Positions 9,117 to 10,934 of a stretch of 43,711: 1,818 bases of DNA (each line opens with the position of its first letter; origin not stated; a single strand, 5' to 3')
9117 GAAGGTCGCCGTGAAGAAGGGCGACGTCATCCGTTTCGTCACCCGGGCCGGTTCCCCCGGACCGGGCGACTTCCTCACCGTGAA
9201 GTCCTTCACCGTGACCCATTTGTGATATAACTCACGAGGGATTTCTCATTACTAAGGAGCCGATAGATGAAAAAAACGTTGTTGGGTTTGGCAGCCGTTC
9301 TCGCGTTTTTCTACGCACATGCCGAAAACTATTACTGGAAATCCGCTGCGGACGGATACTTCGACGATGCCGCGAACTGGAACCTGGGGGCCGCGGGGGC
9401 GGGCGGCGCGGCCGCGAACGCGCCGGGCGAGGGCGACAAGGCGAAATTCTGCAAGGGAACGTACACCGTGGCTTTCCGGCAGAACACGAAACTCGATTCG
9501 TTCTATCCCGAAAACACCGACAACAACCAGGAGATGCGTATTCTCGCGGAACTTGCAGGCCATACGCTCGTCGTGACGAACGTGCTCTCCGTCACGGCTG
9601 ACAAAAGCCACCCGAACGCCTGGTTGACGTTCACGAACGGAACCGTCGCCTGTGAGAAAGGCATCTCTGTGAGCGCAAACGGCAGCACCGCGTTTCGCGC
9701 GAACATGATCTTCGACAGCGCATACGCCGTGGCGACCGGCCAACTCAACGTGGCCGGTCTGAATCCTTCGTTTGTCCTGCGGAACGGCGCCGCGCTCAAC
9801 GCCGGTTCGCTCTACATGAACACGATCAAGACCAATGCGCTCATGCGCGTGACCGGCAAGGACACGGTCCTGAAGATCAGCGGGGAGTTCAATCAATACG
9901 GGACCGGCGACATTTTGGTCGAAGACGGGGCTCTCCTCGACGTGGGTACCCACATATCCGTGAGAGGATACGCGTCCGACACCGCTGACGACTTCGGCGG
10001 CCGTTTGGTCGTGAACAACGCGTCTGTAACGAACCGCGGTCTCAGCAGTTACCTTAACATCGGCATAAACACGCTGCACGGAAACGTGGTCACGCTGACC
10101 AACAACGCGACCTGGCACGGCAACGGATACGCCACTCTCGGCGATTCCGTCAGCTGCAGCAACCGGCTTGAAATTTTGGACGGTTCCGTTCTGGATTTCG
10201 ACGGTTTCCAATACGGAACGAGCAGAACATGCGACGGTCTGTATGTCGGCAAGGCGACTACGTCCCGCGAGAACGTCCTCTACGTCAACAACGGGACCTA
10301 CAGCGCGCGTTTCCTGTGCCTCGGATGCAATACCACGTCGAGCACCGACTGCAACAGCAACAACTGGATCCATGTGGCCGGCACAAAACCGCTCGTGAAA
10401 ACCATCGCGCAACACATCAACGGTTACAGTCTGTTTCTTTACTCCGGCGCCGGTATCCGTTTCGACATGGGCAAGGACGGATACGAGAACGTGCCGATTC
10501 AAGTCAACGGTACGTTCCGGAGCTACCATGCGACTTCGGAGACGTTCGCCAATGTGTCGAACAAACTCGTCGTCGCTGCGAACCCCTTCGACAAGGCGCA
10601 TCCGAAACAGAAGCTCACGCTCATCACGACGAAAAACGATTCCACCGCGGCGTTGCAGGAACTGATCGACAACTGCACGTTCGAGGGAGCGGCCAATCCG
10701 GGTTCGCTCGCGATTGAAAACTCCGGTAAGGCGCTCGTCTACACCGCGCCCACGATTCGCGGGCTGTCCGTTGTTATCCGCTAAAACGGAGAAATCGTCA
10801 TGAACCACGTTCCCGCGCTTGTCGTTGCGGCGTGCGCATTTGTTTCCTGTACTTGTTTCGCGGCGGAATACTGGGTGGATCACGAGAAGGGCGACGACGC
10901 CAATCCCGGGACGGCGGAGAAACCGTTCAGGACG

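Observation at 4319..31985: All five repeat-rich secreted proteins share a 7-residue C-terminal tail G-[LT]-x-[VM]-x-[LIM]-[RQ]-COOH: candidate unrecognised sorting or anchoring signal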

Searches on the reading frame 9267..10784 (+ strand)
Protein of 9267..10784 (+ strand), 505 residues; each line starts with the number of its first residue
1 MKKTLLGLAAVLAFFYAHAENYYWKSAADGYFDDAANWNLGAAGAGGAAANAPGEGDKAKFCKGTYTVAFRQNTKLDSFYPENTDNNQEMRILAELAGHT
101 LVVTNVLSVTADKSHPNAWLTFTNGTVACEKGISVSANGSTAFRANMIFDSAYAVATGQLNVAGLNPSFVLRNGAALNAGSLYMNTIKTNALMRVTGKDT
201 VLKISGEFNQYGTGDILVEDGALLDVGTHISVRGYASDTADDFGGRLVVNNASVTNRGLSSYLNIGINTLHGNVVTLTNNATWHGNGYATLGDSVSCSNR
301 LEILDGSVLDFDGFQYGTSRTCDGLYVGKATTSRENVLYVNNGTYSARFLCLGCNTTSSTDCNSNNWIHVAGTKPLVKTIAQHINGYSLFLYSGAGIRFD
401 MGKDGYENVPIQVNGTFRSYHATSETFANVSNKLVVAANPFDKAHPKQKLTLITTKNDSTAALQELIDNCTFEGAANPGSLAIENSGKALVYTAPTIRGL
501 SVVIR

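Call 5: search_protein_families(library=pfam, proteins=[window:9267-10784:+], max_evalue=0.01)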
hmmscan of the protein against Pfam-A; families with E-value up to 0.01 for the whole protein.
window:9267-10784:+ (505 aa): 0 families

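Call 6: search_protein_families(library=ncbifam, proteins=[window:9267-10784:+], max_evalue=0.01)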
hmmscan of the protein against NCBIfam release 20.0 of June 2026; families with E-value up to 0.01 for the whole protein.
window:9267-10784:+ (505 aa): 0 families

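Call 9: find_encoding_contigs(protein=window:9267-10781:+, flank=10000, max_places=6)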
Protein window:9267-10781:+ (505 aa): 1 contig read that carries it; 1 place shown.
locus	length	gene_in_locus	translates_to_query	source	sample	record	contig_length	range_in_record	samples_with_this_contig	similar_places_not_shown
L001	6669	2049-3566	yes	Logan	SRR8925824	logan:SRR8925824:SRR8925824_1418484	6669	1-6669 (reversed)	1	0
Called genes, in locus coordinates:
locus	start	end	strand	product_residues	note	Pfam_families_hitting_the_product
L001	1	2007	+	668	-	?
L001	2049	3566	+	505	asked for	-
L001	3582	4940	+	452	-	PF13229:Beta_helix (faint)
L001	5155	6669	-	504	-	?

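Call 10: find_homologous_proteins(query=window:9267-10781:+, max_evalue=0.001)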
Query window:9267-10781:+ (505 aa): 5 proteins with E <= 0.001 among 8000 candidates.
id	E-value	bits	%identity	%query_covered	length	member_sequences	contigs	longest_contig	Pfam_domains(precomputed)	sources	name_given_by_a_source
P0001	0.0e+0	1131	100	100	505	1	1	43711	-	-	-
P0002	1.6e-108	382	41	98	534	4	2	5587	-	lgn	-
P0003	2.0e-108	381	40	100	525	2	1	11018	-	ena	-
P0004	4.8e-107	377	41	96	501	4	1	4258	-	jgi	-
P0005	9.3e-93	330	38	96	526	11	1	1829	-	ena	-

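Call 15: find_related_loci(query=A3, collection=genome_contigs, flank=10000)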
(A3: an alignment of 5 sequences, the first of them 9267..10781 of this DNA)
Query A3 (505 aa) in genome_contigs; peptide patterns used: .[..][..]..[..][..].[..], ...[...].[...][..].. (x = any residue, [..] = any of these).
60 stretches matched a pattern, but none encodes a relative of the query by tblastn (E <= 1e-3).

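Call 19: find_related_loci(query=A3, collection=metagenome_contigs, flank=10000)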
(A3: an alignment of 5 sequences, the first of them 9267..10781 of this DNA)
Query A3 (505 aa) in metagenome_contigs; peptide patterns used: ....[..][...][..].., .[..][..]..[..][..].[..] (x = any residue, [..] = any of these).
312 stretches matched a pattern, but none encodes a relative of the query by tblastn (E <= 1e-3).

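Call 24: find_encoding_contigs(protein=P0003, flank=10000, max_places=4)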
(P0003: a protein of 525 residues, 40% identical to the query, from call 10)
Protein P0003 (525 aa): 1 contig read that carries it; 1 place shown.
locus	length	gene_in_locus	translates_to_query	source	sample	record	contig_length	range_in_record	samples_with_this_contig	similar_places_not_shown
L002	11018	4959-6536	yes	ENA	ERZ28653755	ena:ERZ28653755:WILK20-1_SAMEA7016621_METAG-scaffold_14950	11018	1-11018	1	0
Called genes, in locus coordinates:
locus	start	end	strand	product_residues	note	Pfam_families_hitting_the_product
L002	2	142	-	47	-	?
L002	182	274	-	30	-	-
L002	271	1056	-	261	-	PF00106:adh_short, PF08659:KR, PF23441:SDR, PF13561:adh_short_C2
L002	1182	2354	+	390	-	PF00532:Peripla_BP_1 (weak), PF13377:Peripla_BP_3, PF12833:HTH_18, PF00165:HTH_AraC (weak)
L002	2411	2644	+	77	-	PF13560:HTH_31, PF01381:HTH_3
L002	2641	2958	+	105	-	PF13657:Couple_hipA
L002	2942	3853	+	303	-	PF07804:HipA_C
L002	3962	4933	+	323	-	PF00722:Glyco_hydro_16 (weak)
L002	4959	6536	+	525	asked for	-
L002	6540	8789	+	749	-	PF03659:Glyco_hydro_71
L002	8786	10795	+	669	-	PF14508:GH97_N, PF10566:Glyco_hydro_97, PF14509:GH97_C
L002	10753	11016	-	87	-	?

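Call 25: find_encoding_contigs(protein=P0002, flank=10000, max_places=4)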
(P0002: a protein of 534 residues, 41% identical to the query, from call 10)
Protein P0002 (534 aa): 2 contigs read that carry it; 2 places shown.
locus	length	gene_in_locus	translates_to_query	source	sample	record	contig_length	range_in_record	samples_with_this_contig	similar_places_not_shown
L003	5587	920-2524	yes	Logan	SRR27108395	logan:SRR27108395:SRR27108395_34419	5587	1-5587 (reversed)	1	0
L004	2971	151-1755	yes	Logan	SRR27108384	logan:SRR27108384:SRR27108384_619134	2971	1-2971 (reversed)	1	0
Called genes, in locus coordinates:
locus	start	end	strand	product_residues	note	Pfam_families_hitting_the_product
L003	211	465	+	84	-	PF13711:DUF4160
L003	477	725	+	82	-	PF10387:DUF2442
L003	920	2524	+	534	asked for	-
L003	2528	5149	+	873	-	PF03659:Glyco_hydro_71, PF03781:FGE-sulfatase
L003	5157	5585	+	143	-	?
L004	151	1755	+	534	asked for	-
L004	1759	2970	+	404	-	?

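Call 35: predict_structure(alignment_id=A3)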
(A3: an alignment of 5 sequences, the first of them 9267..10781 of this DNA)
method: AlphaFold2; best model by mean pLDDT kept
length: 505 residues; sequences in the alignment: 5
mean_pLDDT: 85.3   pTM: 0.87
mean pLDDT of the five models: 85.3, 83.2, 82.6, 81.5, 80.1
residues with pLDDT >= 90: 293; 70-90: 137; 50-70: 46; < 50: 29
segments of 3 or more residues with pLDDT < 50: 1-16, 314-319, 360-362, 502-505
pLDDT, mean of each block of 10 residues (from residue 1): 33 50 87 92 75 92 87 93 64 95 93 82 96 87 89 95 92 97 87 95 95 93 94 81 88 86 84 95 89 82 97 54 81 88 94 67 78 95 78 91 95 92 62 92 93 97 94 85 98 80 48
secondary structure, 60 per line:
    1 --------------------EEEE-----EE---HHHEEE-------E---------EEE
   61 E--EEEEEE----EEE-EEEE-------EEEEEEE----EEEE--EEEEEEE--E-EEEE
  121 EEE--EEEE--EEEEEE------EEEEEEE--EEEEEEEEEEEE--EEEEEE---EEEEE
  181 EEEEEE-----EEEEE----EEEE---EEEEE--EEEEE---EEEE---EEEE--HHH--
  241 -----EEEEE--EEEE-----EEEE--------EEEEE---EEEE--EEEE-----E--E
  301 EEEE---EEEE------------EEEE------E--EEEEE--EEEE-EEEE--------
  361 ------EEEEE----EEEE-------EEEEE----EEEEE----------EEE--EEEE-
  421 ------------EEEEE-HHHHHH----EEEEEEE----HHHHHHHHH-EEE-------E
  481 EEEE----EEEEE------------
elements in order: E21-24 E38-40 E58-61 E64-69 E74-76 E78-81 E89-95 E100-103 E106-112 E117-123 E126-129 E132-137 E144-150 E153-164 E167-172 E176-186 E192-196 E201-204 E208-212 E215-219 E223-226 E230-233 E246-250 E253-256 E262-265 E274-278 E282-285 E288-291 E300-304 E308-311 E324-327 E337-341 E344-347 E349-352 E367-371 E376-379 E387-391 E396-400 E411-413 E416-419 E433-437 H439-444 E449-455 H460-468 E470-472 E480-484 E489-493

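Call 39: fold_search(model_id=the predicted structure, library=pdb)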
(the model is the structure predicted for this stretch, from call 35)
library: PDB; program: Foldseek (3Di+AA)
matches with E <= 10: 97; with E <= 0.001: 0
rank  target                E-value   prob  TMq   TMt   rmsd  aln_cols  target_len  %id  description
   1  3ak5_A                1.0e-02  0.23  0.17  0.11  21.1       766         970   12  Hemoglobin protease (Hbp) passenger missing domain-2 (released 2010-10-06)
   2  7o84_B                1.1e-02  0.30  0.17  0.20  17.6       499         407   12  Structure of the PL6 family alginate lyase Pedsa0632 from Pseudopedobacter saltans in complex with substrate (released 2021-07-28)
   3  9mne_A                2.8e-02  0.28  0.20  0.13  21.3       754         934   10  Crystal structure of enteropathogenic Escherichia coli EspC (released 2025-10-29)
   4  7jvi_A                3.5e-02  0.82  0.30  0.35  14.2       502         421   12  Crystal structure of a beta-helix domain retrieved from capybara gut metagenome (released 2021-09-08)
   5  1dab                  7.9e-02  0.28  0.23  0.22  15.1       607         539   11  The Structure of Bordetella Pertussis Virulence Factor P.69 Pertactin (released 1999-12-15)
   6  9mne_B                1.0e-01  0.13  0.17  0.12  21.1       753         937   11  Crystal structure of enteropathogenic Escherichia coli EspC (released 2025-10-29)
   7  7o84_A                1.1e-01  0.13  0.17  0.19  16.1       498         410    9  Structure of the PL6 family alginate lyase Pedsa0632 from Pseudopedobacter saltans in complex with substrate (released 2021-07-28)
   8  5gai_0                1.3e-01  0.20  0.23  0.19  14.1       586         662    9  Probabilistic Structural Models of Mature P22 Bacteriophage Portal, Hub, and Tailspike proteins (released 2016-02-17)
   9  3h09_A                1.8e-01  0.21  0.24  0.14  16.3       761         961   11  The structure of Haemophilus influenzae IgA1 protease (released 2009-04-21)
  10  3sze                  1.8e-01  0.11  0.19  0.13  19.5       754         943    8  Crystal structure of the passenger domain of the E. coli autotransporter EspP (released 2011-10-12)
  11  9bev_A                2.2e-01  0.28  0.28  0.25  14.7       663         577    7  Structure of GH110A in complex with a lambda-carrageenan oligosaccharide (released 2025-08-27)
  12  7o78_A                2.7e-01  0.10  0.18  0.18  15.5       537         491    8  Structure of the PL6 family chondroitinase B from Pseudopedobacter saltans, Pedsa3807 (released 2021-07-28)
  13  8x8m_A                2.7e-01  0.08  0.21  0.15  18.2       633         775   12  Cryo-EM structure of a bacteriophage tail- spike protein against Klebsiella pneumoniae K64,ORF41(K64-ORF41) (released 2024-09-04)
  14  2iou_G                3.1e-01  0.13  0.20  0.20  15.7       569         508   13  Major Tropism Determinant P1 (Mtd-P1) Variant Complexed with Bordetella brochiseptica Virulence Factor Pertactin extra (released 2007-10-23)
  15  1rmg_A                3.6e-01  0.16  0.23  0.26  14.3       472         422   10  RHAMNOGALACTURONASE A FROM ASPERGILLUS ACULEATUS (released 1998-03-04)
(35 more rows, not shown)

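Call 85: search_solved_structures(query=window:9267-10781:+, max_evalue=1)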
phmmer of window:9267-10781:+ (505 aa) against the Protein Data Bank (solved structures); distinct sequences matched with E-value up to 1: 8.
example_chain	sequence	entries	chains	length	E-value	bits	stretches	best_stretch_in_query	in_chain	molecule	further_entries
7wew_A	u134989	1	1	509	0.51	12.2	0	116-169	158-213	Epsilon-poly-L-lysine synthase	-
2o3k_A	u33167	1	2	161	0.62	11.9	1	224-289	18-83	Cytosine deaminase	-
1ysd_A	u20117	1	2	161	0.79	11.6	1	224-289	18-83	Cytosine deaminase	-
1ysb_A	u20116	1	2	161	0.79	11.6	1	224-289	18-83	Cytosine deaminase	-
9k1k_A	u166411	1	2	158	0.93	11.3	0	225-289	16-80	Cytosine deaminase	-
8vlj_A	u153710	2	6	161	0.99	11.2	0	224-289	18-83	Cytosine deaminase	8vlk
1ox7_A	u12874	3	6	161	0.99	11.2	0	224-289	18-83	Cytosine deaminase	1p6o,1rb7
1uaq_A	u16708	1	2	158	0.99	11.2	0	225-289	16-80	cytosine deaminase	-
